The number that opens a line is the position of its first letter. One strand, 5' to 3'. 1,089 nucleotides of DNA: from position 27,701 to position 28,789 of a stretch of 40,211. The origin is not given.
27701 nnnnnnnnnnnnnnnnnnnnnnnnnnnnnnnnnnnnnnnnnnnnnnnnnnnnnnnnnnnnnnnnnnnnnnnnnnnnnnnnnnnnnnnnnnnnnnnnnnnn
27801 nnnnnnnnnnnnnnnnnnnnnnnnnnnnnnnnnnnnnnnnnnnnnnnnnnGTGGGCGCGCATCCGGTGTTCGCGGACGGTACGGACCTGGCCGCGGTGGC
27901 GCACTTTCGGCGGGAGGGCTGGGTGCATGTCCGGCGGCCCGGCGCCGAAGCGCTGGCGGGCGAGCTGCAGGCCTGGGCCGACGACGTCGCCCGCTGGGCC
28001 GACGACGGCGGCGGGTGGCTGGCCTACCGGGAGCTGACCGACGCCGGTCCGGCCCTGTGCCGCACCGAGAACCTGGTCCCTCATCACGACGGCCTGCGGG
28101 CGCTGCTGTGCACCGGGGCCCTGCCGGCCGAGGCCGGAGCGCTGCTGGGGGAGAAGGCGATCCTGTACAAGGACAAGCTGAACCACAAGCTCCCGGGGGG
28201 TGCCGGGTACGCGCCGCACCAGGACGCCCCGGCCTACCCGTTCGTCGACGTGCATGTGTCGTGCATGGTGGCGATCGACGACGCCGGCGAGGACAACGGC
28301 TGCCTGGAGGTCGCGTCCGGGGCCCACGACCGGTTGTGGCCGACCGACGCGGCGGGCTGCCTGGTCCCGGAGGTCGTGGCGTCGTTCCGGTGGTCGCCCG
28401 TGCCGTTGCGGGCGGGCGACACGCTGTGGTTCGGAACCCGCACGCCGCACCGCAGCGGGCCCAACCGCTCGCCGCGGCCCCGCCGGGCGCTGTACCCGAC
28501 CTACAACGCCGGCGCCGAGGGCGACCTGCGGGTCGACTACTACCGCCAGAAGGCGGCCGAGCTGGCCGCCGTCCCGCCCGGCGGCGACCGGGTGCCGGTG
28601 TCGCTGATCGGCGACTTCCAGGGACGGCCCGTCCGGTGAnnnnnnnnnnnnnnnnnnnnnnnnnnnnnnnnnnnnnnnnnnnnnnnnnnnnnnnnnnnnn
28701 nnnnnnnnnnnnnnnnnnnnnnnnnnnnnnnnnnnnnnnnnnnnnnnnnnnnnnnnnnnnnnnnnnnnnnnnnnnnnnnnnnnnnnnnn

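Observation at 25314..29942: PhnY*/PhnZ-type oxidative C-P cleavage pair in an atypical five-gene module with an HxlR-SCP2 regulator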

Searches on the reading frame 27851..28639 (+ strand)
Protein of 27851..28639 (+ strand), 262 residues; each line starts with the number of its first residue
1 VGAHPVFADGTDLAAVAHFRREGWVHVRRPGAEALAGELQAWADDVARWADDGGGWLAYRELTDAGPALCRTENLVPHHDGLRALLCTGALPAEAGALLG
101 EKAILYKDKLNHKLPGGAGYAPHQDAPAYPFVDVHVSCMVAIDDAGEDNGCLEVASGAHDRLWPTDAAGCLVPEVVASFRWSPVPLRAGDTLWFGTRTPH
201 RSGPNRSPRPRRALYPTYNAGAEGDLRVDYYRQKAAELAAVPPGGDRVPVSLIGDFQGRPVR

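Call 3: search_protein_families(library=pfam, proteins=[window:27851-28639:+], max_evalue=0.01)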
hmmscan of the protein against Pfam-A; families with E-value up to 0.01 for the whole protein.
window:27851-28639:+ (262 aa): 1 family
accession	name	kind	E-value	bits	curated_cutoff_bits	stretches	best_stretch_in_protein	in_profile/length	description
PF05721.19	PhyH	-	4.8e-24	86.2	22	1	19-213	1-213/213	Phytanoyl-CoA dioxygenase (PhyH)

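Call 4: search_protein_families(library=ncbifam, proteins=[window:27851-28639:+], max_evalue=0.01)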
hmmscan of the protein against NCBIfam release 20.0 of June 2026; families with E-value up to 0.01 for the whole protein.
window:27851-28639:+ (262 aa): 2 families
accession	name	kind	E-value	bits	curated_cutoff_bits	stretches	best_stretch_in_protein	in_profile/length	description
NF052437.1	MPhHdxlPhnYGIM8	equivalog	4.7e-72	242.6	500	1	17-261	11-257/260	methylphosphonate hydroxylase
TIGR02408.1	ectoine_ThpD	equivalog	0.0034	16.8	336.5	0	187-220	216-249/277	ectoine hydroxylase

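Call 14: search_solved_structures(query=window:27851-28636:+, max_evalue=0.01, show_alignments=3)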
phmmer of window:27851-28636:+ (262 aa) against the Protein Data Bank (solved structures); distinct sequences matched with E-value up to 0.01: 4.
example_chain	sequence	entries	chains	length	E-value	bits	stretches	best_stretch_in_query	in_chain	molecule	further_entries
6ec3_A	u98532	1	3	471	6.4e-12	48.5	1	14-215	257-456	Methyltransferase domain-containing protein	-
4xaa_A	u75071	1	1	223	1.6e-09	40.6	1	13-218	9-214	Putative oxygenase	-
5ep9_A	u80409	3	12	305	3.3e-08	36.3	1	16-218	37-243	SnoN,Epimerase SnoN | SnoN,SnoN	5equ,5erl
5epa_A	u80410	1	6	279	9.9e-05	24.9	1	5-216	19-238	SnoK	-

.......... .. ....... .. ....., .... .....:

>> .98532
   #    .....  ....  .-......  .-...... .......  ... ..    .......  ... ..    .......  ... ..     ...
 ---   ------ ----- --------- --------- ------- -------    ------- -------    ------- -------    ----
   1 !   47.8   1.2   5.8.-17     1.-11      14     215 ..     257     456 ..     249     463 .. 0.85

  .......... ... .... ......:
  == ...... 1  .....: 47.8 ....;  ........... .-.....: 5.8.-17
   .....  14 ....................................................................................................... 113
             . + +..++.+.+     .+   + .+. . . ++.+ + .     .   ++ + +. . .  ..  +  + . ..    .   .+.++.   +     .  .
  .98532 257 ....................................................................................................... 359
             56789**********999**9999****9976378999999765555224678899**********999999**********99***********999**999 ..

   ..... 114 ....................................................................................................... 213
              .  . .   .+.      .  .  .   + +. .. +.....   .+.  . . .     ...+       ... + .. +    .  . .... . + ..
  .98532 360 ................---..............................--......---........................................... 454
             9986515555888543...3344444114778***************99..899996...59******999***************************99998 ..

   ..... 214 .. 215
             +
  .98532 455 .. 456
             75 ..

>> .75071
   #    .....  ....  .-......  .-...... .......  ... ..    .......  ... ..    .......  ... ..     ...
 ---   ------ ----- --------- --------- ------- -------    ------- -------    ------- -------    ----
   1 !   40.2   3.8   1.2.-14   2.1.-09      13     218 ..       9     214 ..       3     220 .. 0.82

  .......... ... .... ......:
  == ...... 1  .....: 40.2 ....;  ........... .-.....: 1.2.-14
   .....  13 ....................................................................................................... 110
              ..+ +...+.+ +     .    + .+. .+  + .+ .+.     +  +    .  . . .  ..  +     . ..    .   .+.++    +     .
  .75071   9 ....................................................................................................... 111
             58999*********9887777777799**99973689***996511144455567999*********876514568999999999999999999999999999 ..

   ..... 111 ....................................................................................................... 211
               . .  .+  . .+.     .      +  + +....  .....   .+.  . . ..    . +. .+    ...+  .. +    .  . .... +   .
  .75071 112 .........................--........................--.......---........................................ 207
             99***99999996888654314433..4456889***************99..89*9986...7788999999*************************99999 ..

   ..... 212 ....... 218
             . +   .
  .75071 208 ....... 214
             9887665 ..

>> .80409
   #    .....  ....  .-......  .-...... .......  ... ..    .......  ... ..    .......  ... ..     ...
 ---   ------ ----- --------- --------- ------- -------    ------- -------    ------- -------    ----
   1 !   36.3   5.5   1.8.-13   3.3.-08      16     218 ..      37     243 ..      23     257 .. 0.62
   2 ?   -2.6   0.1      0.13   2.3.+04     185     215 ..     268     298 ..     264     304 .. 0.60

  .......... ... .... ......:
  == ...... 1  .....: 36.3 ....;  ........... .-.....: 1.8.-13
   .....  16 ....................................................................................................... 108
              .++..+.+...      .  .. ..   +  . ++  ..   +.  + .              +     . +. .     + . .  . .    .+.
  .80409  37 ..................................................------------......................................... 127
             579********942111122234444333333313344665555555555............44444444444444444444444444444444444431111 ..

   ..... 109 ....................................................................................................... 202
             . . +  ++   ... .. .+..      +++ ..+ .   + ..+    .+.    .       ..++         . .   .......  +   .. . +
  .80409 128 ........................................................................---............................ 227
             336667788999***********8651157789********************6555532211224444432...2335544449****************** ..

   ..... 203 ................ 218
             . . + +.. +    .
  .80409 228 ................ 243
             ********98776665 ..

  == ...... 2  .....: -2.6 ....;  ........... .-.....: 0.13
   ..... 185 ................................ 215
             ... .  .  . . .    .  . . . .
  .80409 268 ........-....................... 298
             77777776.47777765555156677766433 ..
